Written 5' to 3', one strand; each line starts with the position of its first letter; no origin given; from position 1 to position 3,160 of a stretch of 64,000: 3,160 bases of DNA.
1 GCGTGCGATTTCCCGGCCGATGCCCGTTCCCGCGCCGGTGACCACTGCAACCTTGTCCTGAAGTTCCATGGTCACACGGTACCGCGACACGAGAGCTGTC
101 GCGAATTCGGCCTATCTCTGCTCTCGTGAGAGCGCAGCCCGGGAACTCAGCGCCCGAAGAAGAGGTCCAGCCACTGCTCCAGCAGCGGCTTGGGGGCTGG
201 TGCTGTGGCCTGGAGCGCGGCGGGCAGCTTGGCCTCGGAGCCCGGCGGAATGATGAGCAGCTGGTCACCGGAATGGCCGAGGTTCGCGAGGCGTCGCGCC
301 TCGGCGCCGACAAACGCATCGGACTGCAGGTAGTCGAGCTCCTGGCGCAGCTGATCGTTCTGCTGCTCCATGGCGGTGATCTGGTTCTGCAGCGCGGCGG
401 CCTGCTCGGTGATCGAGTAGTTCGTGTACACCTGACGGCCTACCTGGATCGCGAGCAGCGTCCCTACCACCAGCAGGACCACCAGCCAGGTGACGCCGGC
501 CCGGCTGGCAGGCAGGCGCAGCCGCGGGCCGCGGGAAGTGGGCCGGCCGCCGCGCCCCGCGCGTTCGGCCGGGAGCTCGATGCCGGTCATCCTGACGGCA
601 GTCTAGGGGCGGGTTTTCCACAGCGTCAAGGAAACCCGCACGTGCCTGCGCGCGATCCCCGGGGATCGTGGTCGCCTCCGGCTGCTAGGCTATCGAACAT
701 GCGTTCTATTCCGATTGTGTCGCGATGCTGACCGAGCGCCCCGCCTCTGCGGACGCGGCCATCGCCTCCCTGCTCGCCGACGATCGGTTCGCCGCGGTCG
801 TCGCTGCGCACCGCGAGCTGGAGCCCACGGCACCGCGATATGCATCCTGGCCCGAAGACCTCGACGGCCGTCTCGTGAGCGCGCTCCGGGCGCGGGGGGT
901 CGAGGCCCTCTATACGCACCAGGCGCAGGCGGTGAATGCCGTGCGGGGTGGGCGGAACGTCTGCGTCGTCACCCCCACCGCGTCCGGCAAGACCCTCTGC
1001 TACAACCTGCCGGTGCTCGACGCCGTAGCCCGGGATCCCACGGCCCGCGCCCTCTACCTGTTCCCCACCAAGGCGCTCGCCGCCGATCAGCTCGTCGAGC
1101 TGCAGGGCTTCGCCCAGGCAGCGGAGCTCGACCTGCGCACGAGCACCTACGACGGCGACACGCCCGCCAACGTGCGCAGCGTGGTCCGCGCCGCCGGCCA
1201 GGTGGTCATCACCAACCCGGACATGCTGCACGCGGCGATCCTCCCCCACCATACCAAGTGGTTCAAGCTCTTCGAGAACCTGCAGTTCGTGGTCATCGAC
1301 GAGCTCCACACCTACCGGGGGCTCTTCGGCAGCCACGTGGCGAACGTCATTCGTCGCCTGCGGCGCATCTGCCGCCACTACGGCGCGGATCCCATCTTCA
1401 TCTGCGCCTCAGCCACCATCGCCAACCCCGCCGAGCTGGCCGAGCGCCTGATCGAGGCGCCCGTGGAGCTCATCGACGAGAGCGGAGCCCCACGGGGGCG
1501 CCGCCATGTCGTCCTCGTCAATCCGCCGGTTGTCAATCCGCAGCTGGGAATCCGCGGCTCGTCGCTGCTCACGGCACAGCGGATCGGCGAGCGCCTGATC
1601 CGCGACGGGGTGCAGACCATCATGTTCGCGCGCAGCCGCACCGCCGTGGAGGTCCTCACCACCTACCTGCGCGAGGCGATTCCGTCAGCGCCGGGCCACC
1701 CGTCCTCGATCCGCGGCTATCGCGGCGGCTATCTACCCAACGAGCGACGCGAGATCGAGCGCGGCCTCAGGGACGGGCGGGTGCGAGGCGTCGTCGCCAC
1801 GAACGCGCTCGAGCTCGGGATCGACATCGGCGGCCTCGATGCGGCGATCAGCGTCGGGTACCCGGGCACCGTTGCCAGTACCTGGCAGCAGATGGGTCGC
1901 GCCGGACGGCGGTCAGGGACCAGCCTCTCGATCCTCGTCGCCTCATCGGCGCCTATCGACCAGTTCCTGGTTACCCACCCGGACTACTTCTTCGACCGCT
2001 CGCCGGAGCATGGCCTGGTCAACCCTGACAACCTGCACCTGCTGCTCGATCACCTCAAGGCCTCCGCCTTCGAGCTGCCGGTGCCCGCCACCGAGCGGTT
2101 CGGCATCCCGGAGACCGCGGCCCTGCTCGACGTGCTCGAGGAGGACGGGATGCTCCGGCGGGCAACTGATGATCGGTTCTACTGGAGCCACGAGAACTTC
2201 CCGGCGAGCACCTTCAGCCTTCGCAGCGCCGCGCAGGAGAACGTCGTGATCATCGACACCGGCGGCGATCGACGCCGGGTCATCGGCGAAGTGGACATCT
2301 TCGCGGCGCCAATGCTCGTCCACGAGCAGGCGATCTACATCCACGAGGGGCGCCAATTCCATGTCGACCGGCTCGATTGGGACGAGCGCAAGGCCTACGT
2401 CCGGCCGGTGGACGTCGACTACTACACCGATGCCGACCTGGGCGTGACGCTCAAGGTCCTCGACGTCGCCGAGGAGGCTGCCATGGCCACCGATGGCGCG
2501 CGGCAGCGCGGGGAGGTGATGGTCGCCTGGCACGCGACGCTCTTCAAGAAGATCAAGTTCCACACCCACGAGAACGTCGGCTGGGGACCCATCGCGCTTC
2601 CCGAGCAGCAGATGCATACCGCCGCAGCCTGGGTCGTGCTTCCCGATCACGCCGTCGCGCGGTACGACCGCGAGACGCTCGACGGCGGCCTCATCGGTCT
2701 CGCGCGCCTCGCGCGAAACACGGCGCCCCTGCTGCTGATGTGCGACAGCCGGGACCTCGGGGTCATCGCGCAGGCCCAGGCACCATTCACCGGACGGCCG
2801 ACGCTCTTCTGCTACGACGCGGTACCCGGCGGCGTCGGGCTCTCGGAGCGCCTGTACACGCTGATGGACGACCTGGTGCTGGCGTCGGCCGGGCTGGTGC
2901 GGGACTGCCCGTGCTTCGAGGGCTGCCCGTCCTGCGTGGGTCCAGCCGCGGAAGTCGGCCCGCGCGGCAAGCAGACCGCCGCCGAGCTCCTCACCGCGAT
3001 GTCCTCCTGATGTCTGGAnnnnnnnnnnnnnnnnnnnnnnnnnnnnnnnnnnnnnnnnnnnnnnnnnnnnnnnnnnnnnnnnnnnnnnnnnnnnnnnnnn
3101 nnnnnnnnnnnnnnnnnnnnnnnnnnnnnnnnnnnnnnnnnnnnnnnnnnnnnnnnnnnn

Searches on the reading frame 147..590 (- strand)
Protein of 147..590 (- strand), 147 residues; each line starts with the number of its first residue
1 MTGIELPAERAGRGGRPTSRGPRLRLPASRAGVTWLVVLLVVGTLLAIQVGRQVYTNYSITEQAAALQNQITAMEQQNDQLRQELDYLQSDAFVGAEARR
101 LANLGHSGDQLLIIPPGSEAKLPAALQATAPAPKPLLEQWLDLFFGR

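Call 42: search_protein_families(library=pfam, proteins=[window:147-590:-], max_evalue=0.0001)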
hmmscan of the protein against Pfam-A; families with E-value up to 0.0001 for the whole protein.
window:147-590:- (147 aa): 1 family
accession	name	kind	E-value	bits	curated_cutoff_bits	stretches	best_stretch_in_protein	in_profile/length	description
PF04977.20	DivIC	-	1.4e-10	41.3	28.9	1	39-115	1-78/80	Septum formation initiator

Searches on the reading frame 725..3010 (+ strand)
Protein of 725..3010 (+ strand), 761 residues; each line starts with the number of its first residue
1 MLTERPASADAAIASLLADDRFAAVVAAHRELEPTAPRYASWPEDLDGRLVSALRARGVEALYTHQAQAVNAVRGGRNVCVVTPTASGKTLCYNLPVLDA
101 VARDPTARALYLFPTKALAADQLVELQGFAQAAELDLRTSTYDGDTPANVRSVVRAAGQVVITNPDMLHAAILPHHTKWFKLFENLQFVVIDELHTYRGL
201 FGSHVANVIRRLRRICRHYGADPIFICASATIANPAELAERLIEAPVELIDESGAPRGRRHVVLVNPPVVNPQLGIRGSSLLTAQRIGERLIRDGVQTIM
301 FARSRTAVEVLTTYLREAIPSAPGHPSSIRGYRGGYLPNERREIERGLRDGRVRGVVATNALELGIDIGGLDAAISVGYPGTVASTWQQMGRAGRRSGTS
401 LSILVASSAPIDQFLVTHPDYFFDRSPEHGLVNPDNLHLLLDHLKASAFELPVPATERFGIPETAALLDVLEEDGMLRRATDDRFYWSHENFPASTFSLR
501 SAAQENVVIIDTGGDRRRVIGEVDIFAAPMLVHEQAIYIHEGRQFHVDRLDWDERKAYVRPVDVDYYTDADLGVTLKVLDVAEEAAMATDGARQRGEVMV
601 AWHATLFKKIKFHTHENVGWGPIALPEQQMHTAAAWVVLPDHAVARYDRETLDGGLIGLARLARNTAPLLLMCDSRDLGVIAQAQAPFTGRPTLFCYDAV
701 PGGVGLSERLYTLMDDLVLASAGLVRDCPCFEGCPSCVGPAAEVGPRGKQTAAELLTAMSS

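Call 42: search_protein_families(library=pfam, proteins=[window:725-3010:+], max_evalue=0.0001)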
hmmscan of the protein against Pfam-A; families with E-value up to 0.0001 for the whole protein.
window:725-3010:+ (761 aa): 5 families
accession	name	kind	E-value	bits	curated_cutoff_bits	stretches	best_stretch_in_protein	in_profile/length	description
PF00270.35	DEAD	-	1.3e-32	113.3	26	1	64-235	2-164/167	DEAD/DEAH box helicase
PF09369.15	MZB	-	2.9e-19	70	24.2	1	660-738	2-80/80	MrfA Zn-binding domain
PF00271.37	Helicase_C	-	2.1e-14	54.1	23.5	1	293-396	13-109/110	Helicase conserved C-terminal domain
PF04851.21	ResIII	-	6.1e-08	33.2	22.5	1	62-200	4-140/164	Type III restriction enzyme, res subunit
PF22982.3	WHD_HRQ1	-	7.3e-06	27.4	27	1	432-502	1-70/70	ATP-dependent helicase HRQ1, winged helix domain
